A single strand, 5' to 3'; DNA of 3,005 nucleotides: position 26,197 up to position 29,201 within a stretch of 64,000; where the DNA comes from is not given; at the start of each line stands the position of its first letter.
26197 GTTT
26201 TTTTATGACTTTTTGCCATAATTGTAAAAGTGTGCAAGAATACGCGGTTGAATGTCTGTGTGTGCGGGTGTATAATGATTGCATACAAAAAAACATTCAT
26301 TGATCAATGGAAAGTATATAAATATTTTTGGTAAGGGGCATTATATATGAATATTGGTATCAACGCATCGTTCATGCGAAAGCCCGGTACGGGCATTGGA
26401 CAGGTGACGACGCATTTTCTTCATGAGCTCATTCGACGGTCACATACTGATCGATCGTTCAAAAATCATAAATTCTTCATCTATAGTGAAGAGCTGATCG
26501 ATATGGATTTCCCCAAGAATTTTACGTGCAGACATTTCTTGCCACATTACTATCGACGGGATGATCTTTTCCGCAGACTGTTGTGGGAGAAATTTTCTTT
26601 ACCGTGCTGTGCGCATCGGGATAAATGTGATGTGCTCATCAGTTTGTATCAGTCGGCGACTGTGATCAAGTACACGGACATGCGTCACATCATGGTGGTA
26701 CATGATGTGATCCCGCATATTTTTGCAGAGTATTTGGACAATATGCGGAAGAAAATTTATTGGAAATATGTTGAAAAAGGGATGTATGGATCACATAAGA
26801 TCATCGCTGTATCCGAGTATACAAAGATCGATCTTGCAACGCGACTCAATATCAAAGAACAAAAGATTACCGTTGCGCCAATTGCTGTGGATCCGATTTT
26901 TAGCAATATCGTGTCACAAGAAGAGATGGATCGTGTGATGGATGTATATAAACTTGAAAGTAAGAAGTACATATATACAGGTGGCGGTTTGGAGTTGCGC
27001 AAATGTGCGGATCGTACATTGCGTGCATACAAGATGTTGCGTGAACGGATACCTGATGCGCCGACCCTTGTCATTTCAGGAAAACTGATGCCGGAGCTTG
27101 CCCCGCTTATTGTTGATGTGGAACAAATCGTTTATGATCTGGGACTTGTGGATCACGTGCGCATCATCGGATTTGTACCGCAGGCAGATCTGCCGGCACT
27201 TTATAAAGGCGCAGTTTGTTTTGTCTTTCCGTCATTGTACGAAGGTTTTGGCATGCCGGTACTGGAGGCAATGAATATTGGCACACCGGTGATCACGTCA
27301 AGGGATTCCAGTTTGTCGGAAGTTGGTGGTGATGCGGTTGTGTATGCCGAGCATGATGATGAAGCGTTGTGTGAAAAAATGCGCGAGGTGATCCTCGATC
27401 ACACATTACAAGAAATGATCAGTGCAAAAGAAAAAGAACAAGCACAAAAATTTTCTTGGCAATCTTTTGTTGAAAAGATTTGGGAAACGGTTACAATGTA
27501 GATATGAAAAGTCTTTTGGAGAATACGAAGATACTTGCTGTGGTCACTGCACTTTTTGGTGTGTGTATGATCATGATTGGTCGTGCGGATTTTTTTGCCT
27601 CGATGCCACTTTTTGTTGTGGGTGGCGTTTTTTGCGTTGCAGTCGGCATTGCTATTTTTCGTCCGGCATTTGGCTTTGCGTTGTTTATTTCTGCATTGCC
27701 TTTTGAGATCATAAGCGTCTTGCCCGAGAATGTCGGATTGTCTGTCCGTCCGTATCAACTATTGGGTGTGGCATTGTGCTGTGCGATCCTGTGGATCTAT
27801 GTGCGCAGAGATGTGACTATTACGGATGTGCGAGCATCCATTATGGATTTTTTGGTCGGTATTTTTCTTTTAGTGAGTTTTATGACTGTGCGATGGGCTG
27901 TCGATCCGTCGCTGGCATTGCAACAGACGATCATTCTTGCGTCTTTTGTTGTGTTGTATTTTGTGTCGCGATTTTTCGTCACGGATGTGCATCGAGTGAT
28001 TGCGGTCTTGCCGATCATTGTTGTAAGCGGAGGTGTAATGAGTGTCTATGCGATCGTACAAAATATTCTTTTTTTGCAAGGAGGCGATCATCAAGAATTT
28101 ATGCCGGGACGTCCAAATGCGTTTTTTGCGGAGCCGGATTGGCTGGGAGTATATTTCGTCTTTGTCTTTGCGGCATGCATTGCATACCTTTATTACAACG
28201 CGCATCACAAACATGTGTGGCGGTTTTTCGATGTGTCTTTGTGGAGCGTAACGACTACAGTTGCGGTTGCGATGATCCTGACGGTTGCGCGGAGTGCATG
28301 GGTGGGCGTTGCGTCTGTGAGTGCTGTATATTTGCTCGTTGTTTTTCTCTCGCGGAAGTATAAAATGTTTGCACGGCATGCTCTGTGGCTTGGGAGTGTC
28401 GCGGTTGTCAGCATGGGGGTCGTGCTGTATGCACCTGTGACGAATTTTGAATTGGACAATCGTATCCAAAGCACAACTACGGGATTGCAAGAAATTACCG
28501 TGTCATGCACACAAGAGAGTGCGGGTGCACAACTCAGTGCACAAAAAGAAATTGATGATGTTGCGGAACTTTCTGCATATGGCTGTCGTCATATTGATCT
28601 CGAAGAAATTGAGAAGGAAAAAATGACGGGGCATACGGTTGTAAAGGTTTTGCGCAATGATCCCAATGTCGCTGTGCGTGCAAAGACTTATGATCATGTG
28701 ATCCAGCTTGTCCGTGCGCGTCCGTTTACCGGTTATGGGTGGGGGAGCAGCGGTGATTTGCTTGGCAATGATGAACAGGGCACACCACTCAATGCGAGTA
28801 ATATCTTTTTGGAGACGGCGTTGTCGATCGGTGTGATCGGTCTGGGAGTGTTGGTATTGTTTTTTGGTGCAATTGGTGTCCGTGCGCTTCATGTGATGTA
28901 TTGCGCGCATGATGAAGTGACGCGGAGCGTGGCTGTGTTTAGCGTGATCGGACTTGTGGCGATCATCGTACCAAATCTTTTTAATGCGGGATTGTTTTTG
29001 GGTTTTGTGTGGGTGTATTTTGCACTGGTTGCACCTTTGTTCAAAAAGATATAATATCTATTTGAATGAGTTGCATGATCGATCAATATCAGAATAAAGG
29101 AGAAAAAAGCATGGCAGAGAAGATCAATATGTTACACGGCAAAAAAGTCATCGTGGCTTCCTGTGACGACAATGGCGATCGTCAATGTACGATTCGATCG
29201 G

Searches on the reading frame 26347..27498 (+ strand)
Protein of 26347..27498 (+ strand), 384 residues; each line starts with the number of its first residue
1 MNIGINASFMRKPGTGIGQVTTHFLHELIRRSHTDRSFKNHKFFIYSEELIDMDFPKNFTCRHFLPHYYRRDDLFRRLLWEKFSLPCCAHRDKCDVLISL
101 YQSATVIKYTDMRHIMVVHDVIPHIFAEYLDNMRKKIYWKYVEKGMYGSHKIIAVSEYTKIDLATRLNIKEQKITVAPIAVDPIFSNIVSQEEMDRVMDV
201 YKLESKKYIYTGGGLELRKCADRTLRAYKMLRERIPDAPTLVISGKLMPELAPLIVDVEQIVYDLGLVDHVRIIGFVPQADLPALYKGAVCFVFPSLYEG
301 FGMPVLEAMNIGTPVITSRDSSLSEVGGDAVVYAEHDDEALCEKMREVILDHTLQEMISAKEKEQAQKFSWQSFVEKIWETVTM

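Call 12: find_related_loci(query=window:26347-27498:+, collection=genome_contigs, flank=3000)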
Query window:26347-27498:+ (384 aa) in genome_contigs; peptide patterns used: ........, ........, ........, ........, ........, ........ (x = any residue, [..] = any of these).
119 stretches matched a pattern; 1 encode a relative of the query (tblastn E <= 1e-3); 1 distinct loci.
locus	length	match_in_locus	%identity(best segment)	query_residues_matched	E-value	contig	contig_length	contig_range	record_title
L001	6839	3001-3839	24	52-371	3e-15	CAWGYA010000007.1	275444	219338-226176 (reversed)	MAG: Candidatus Bathyarchaeota archaeon isolate MFD02416.bin.1.292 genome assembly, contig: contig_6818, whole genome sh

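Call 13: search_protein_families(library=pfam, proteins=[window:26347-27498:+])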
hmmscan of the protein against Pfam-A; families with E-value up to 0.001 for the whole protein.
window:26347-27498:+ (384 aa): 5 families
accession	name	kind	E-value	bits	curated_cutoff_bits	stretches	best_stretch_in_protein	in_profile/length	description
PF00534.26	Glycos_transf_1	-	1.3e-27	96.8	26.4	1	204-364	13-171/172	Glycosyl transferases group 1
PF13692.12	Glyco_trans_1_4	-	3.4e-21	76.4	27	1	209-349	4-140/142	Glycosyl transferases group 1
PF13439.12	Glyco_transf_4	-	5.6e-11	43.2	28.5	1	59-183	38-168/170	Glycosyltransferase Family 4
PF20706.3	GT4-conflict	-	4.6e-08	32.9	26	1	176-327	172-320/385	Family 4 Glycosyltransferase in conflict systems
PF13524.12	Glyco_trans_1_2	-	4.7e-06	27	25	1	270-374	28-138/144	Glycosyl transferase-like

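Call 14: find_encoding_contigs(protein=window:26347-27498:+, flank=3000, max_places=10)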
Protein window:26347-27498:+ (384 aa): 1 contig read that carries it; 1 place shown.
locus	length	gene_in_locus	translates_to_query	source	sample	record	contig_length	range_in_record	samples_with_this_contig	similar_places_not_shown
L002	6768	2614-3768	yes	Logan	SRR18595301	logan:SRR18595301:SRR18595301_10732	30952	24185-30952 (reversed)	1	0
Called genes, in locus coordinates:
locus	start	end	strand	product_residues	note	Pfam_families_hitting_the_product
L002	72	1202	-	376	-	PF13439:Glyco_transf_4, PF00534:Glycos_transf_1, PF13692:Glyco_trans_1_4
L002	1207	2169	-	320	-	PF00535:Glycos_transf_2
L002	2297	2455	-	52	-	-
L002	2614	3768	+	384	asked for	PF13439:Glyco_transf_4, PF20706:GT4-conflict, PF00534:Glycos_transf_1, PF13692:Glyco_trans_1_4, PF13524:Glyco_trans_1_2 (weak)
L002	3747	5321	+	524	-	PF04932:Wzy_C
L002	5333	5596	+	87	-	-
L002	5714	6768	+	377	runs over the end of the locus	PF13439:Glyco_transf_4, PF13579:Glyco_trans_4_4 (weak), PF20706:GT4-conflict, PF00534:Glycos_transf_1, PF13692:Glyco_trans_1_4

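Call 16: find_homologous_proteins(query=window:26347-27498:+, max_evalue=1e-30)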
Query window:26347-27498:+ (384 aa): 1779 proteins with E <= 1e-30 among 7300 candidates; the best 120 are listed.
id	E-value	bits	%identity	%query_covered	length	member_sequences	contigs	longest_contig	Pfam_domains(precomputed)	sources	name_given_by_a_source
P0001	7.8e-261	883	100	100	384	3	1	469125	PF00534.27,PF13524.13,PF13439.13,PF20706.4,PF13692.13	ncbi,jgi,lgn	ncbi:MAG: glycosyltransferase family 1 protein [Parcubacteria group bacterium]|jgi:glycosyltransfera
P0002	8.8e-213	724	83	100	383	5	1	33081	PF00534.27,PF13524.13,PF13439.13,PF20706.4,PF13692.13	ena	-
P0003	3.4e-208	709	80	100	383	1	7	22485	PF00534.27,PF13524.13,PF13439.13,PF20706.4,PF13692.13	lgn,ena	-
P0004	4.4e-207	706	79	100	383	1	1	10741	PF00534.27,PF13524.13,PF13439.13,PF20706.4,PF13692.13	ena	-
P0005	2.5e-178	611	72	100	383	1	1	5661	PF00534.27,PF13524.13,PF13439.13,PF20706.4,PF13692.13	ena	-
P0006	4.3e-173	594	68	100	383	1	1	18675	PF00534.27,PF13524.13,PF13439.13,PF20706.4,PF13692.13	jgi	jgi:glycosyltransferase involved in cell wall biosynthesis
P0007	2.0e-172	592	69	100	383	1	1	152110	PF00534.27,PF13439.13,PF20706.4,PF13692.13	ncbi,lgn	-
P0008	1.2e-169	582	67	99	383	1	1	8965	PF00534.27,PF13439.13,PF20706.4,PF13692.13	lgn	-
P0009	6.3e-169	580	68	99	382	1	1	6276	PF00534.27,PF13524.13,PF13439.13,PF20706.4,PF13692.13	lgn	-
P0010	6.7e-167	573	65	99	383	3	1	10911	PF00534.27,PF13524.13,PF13439.13,PF20706.4,PF13692.13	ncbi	-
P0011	7.2e-167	573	66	99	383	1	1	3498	PF00534.27,PF13524.13,PF13439.13,PF20706.4,PF13692.13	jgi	-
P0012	8.1e-167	573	66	98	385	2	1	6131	PF00534.27,PF13524.13,PF13439.13,PF20706.4,PF13692.13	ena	-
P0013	1.7e-164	566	66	98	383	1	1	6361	PF00534.27,PF13524.13,PF13439.13,PF20706.4,PF13692.13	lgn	-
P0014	1.9e-164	565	64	99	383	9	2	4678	PF00534.27,PF13524.13,PF13439.13,PF20706.4,PF13692.13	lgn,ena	-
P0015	4.0e-164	564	65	98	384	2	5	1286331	PF00534.27,PF13524.13,PF13439.13,PF20706.4,PF13692.13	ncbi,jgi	ncbi:MAG: glycosyltransferase family 4 protein [Candidatus Moraniibacteriota bacterium]|jgi:glycosyl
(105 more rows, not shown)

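Call 19: find_encoding_contigs(protein=P0002, flank=2500, max_places=2)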
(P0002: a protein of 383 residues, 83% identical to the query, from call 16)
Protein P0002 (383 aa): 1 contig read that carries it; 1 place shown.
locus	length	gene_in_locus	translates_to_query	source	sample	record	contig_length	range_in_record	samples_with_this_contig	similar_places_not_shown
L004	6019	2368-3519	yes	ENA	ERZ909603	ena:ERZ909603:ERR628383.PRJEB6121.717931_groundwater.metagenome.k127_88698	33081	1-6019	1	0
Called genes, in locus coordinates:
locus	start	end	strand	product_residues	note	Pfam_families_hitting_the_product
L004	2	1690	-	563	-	?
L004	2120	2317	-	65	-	-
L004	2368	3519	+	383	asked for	PF13439:Glyco_transf_4, PF20706:GT4-conflict, PF00534:Glycos_transf_1, PF13692:Glyco_trans_1_4, PF13524:Glyco_trans_1_2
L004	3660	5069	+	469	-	PF04932:Wzy_C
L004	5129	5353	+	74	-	-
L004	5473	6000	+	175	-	PF00293:NUDIX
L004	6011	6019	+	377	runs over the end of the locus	PF13439:Glyco_transf_4, PF20706:GT4-conflict, PF00534:Glycos_transf_1, PF13692:Glyco_trans_1_4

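Call 20: find_encoding_contigs(protein=P0003, flank=2500, max_places=2)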
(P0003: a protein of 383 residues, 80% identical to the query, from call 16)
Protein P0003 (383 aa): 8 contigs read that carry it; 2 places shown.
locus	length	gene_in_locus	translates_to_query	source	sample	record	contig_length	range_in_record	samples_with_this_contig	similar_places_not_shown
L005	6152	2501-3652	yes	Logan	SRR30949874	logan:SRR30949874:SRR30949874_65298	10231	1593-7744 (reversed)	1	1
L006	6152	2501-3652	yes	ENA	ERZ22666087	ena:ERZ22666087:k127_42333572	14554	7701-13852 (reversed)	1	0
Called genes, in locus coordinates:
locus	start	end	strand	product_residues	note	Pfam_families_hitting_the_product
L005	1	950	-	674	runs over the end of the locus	-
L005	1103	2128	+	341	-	-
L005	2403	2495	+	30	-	-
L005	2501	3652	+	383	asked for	PF13439:Glyco_transf_4, PF20706:GT4-conflict, PF00534:Glycos_transf_1, PF13692:Glyco_trans_1_4, PF13524:Glyco_trans_1_2 (weak)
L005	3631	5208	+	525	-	PF27133:YfdI_N (weak), PF04932:Wzy_C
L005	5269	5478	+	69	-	-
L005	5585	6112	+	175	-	PF00293:NUDIX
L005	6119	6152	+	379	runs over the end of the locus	PF13439:Glyco_transf_4, PF13579:Glyco_trans_4_4 (weak), PF20706:GT4-conflict, PF00534:Glycos_transf_1, PF13692:Glyco_trans_1_4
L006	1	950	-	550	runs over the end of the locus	?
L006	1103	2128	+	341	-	-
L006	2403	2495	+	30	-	-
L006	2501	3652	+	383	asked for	PF13439:Glyco_transf_4, PF20706:GT4-conflict, PF00534:Glycos_transf_1, PF13692:Glyco_trans_1_4, PF13524:Glyco_trans_1_2 (weak)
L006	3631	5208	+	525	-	PF27133:YfdI_N (weak), PF04932:Wzy_C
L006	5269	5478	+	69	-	-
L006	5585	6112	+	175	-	PF00293:NUDIX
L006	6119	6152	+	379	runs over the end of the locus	PF13439:Glyco_transf_4, PF13579:Glyco_trans_4_4 (weak), PF20706:GT4-conflict, PF00534:Glycos_transf_1, PF13692:Glyco_trans_1_4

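Call 21: find_encoding_contigs(protein=P0004, flank=2500, max_places=2)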
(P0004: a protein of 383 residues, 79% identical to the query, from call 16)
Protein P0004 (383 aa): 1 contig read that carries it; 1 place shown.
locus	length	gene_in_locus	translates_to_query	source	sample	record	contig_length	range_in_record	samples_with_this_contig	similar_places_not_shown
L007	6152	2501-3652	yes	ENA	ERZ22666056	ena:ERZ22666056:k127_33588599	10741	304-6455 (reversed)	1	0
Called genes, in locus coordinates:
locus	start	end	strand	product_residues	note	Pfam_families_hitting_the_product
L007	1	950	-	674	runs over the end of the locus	-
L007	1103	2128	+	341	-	-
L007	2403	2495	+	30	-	-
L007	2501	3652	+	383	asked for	PF13439:Glyco_transf_4, PF20706:GT4-conflict, PF00534:Glycos_transf_1, PF13692:Glyco_trans_1_4, PF13524:Glyco_trans_1_2 (weak)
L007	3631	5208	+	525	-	PF27133:YfdI_N (weak), PF04932:Wzy_C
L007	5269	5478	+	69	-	-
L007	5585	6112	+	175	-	PF00293:NUDIX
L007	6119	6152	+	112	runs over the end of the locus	?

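Call 27: find_related_loci(query=A1, collection=metagenome_contigs, flank=1500)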
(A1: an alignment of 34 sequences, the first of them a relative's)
Query A1 (384 aa) in metagenome_contigs; peptide patterns used: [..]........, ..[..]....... (x = any residue, [..] = any of these).
600 stretches matched a pattern (row limit reached: there are more); 581 encode a relative of the query (tblastn E <= 1e-3); the best 80 are kept; 80 distinct loci.
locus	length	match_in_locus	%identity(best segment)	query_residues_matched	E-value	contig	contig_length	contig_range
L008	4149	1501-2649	43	1-382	8e-99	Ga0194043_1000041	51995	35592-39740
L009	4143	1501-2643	44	1-378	5e-91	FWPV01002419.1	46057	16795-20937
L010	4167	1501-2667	46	1-383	3e-103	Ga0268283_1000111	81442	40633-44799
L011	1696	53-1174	42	1-380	3e-88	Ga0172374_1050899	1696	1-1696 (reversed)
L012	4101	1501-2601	33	1-378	8e-50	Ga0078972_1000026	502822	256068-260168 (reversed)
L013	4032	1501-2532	31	1-372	9e-49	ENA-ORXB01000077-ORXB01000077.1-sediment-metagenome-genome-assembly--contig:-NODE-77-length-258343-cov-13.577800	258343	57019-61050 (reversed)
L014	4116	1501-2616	31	1-382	4e-48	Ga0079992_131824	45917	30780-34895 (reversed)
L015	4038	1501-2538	33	1-377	8e-48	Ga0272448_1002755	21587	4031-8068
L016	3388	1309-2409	31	1-372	8e-48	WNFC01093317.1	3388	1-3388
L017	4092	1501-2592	31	9-378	7e-45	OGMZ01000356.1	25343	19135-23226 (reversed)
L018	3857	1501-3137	33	79-381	8e-44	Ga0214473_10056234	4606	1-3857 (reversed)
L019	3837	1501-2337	33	92-383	3e-43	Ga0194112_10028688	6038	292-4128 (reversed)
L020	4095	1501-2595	31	1-371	4e-42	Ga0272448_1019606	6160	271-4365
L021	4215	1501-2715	30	1-371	1e-41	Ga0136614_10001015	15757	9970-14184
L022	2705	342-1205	34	79-371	5e-41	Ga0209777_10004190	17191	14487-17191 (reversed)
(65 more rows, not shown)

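Call 28: find_encoding_contigs(protein=P0005, flank=1500, max_places=2)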
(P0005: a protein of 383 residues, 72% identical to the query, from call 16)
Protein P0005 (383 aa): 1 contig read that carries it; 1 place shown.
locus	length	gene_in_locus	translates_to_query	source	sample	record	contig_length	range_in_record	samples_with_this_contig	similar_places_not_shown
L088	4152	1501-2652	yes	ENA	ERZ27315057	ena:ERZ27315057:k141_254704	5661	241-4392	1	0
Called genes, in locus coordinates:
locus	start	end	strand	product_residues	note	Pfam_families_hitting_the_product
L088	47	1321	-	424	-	PF03446:NAD_binding_2, PF03721:UDPG_MGDP_dh_N, PF03807:F420_oxidored (faint), PF00984:UDPG_MGDP_dh, PF03720:UDPG_MGDP_dh_C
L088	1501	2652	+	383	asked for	PF13439:Glyco_transf_4, PF20706:GT4-conflict, PF00534:Glycos_transf_1, PF13692:Glyco_trans_1_4, PF13524:Glyco_trans_1_2 (weak)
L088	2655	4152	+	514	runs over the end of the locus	PF04932:Wzy_C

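Call 29: find_encoding_contigs(protein=P0006, flank=1500, max_places=2)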
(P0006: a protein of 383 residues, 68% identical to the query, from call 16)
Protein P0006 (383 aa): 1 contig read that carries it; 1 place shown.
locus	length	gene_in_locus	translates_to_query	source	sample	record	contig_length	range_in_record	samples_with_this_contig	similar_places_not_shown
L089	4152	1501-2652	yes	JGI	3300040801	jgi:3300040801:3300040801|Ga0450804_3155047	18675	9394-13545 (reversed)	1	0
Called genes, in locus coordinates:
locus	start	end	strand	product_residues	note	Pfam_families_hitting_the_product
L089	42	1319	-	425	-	PF02558:ApbA (faint), PF03446:NAD_binding_2, PF03721:UDPG_MGDP_dh_N, PF03807:F420_oxidored (faint), PF00984:UDPG_MGDP_dh, PF03720:UDPG_MGDP_dh_C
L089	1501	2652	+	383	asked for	PF13439:Glyco_transf_4, PF20706:GT4-conflict, PF00534:Glycos_transf_1, PF13692:Glyco_trans_1_4, PF13524:Glyco_trans_1_2 (weak)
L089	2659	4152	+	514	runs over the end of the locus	PF04932:Wzy_C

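Call 30: find_encoding_contigs(protein=P0007, flank=1500, max_places=2)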
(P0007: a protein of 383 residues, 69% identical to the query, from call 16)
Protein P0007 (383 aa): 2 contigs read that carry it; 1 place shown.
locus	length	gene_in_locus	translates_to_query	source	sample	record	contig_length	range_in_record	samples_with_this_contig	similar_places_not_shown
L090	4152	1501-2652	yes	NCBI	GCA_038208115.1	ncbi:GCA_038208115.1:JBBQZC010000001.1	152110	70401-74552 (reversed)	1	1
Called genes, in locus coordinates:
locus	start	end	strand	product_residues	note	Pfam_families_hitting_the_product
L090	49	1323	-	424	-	PF03446:NAD_binding_2, PF03721:UDPG_MGDP_dh_N, PF03807:F420_oxidored (faint), PF00984:UDPG_MGDP_dh, PF03720:UDPG_MGDP_dh_C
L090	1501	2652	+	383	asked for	PF13439:Glyco_transf_4, PF20706:GT4-conflict, PF00534:Glycos_transf_1, PF13692:Glyco_trans_1_4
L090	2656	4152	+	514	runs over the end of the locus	PF04932:Wzy_C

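Call 31: find_encoding_contigs(protein=P0015, flank=1500, max_places=3)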
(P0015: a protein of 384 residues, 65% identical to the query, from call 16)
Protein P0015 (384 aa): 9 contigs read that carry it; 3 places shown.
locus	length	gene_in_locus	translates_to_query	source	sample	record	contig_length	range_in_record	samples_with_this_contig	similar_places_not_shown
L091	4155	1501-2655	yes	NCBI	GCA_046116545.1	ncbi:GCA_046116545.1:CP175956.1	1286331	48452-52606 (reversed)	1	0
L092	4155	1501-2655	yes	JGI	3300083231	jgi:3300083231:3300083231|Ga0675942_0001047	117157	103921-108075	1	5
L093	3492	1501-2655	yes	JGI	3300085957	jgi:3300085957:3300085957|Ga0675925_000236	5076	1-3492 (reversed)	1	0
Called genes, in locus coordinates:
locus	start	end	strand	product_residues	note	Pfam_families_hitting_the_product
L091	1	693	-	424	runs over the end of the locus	PF01210:NAD_Gly3P_dh_N (weak), PF02826:2-Hacid_dh_C (faint), PF03446:NAD_binding_2, PF03721:UDPG_MGDP_dh_N, PF03807:F420_oxidored (faint), PF00984:UDPG_MGDP_dh, PF03720:UDPG_MGDP_dh_C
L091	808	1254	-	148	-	-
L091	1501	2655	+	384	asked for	PF13439:Glyco_transf_4, PF20706:GT4-conflict, PF00534:Glycos_transf_1, PF13692:Glyco_trans_1_4, PF13524:Glyco_trans_1_2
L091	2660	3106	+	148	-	PF00293:NUDIX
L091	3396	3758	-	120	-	-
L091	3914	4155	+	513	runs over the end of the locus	PF04932:Wzy_C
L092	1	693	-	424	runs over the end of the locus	PF01210:NAD_Gly3P_dh_N (weak), PF02826:2-Hacid_dh_C (faint), PF03446:NAD_binding_2, PF03721:UDPG_MGDP_dh_N, PF03807:F420_oxidored (faint), PF00984:UDPG_MGDP_dh, PF03720:UDPG_MGDP_dh_C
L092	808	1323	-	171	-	-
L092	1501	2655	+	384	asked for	PF13439:Glyco_transf_4, PF20706:GT4-conflict, PF00534:Glycos_transf_1, PF13692:Glyco_trans_1_4, PF13524:Glyco_trans_1_2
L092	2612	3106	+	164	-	PF00293:NUDIX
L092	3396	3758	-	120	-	-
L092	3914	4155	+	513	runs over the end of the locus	PF04932:Wzy_C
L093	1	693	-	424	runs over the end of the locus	PF01210:NAD_Gly3P_dh_N (weak), PF02826:2-Hacid_dh_C (faint), PF03446:NAD_binding_2, PF03721:UDPG_MGDP_dh_N, PF03807:F420_oxidored (faint), PF00984:UDPG_MGDP_dh, PF03720:UDPG_MGDP_dh_C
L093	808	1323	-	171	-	-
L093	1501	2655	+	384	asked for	PF13439:Glyco_transf_4, PF20706:GT4-conflict, PF00534:Glycos_transf_1, PF13692:Glyco_trans_1_4, PF13524:Glyco_trans_1_2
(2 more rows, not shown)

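Call 63: find_encoding_contigs(protein=P0009, flank=1500, max_places=2)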
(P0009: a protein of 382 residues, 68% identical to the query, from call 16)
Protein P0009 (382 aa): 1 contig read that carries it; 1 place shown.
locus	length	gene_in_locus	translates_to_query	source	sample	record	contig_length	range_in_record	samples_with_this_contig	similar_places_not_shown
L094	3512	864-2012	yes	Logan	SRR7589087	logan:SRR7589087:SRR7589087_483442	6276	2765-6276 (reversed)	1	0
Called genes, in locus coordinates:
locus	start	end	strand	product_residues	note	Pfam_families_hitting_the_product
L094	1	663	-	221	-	?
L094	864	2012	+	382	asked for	PF13439:Glyco_transf_4, PF00534:Glycos_transf_1, PF20706:GT4-conflict, PF13692:Glyco_trans_1_4, PF13524:Glyco_trans_1_2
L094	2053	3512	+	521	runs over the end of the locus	PF04932:Wzy_C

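Call 64: find_encoding_contigs(protein=P0008, flank=1500, max_places=2)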
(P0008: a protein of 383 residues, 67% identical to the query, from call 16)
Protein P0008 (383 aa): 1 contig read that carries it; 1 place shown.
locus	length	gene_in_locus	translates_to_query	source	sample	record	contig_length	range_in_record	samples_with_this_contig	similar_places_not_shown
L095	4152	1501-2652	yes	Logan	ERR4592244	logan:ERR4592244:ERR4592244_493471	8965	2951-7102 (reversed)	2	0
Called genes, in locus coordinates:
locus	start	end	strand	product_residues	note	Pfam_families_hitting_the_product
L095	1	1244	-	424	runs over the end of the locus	PF02826:2-Hacid_dh_C (faint), PF03446:NAD_binding_2, PF03721:UDPG_MGDP_dh_N, PF03807:F420_oxidored (weak), PF00984:UDPG_MGDP_dh, PF03720:UDPG_MGDP_dh_C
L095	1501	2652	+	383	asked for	PF13439:Glyco_transf_4, PF20706:GT4-conflict (weak), PF00534:Glycos_transf_1, PF13692:Glyco_trans_1_4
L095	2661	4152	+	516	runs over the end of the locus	PF04932:Wzy_C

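Call 78: list_cluster_members(proteins=[P0001, P0002, P0003, P0004])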
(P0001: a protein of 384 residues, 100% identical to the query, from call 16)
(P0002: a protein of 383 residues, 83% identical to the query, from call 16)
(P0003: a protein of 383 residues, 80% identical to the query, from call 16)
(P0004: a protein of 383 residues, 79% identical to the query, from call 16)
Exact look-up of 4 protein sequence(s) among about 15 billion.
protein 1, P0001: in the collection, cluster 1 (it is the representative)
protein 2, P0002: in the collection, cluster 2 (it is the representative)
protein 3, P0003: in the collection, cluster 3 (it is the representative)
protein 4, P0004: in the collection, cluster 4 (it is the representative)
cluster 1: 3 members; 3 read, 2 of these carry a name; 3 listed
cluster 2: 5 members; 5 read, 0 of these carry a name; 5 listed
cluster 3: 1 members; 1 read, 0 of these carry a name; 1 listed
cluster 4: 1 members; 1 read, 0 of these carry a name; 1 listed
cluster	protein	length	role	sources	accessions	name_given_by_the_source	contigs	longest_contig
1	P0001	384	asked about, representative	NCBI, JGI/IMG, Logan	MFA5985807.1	MAG: glycosyltransferase family 1 protein [Parcubacteria group bacterium] | glycosyltransferase involved in cell wall biosynthesis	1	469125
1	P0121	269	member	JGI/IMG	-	glycosyltransferase involved in cell wall biosynthesis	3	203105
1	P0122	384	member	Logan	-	-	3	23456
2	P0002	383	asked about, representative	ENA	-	-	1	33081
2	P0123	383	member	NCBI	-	-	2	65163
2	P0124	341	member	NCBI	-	-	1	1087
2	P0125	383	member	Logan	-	-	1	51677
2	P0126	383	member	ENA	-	-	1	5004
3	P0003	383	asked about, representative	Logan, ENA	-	-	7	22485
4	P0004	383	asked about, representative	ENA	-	-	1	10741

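Call 80: find_encoding_contigs(protein=P0122, flank=1500, max_places=5)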
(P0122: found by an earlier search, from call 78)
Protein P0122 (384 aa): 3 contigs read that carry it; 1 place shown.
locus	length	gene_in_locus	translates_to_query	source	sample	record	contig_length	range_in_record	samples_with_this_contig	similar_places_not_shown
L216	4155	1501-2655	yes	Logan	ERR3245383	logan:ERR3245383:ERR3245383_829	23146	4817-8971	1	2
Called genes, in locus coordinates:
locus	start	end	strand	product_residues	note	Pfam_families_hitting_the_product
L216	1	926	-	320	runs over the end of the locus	PF00535:Glycos_transf_2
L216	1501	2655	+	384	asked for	PF13439:Glyco_transf_4, PF20706:GT4-conflict, PF00534:Glycos_transf_1, PF13692:Glyco_trans_1_4, PF13524:Glyco_trans_1_2 (weak)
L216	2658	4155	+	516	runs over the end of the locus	PF04932:Wzy_C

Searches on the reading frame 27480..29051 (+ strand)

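Call 13: search_protein_families(library=pfam, proteins=[window:27480-29051:+])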
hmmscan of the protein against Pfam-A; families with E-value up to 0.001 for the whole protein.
window:27480-29051:+ (524 aa): 1 family
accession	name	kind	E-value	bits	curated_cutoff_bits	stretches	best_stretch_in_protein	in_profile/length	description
PF04932.20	Wzy_C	-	1.1e-12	48.4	31.7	1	261-458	6-148/149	O-Antigen ligase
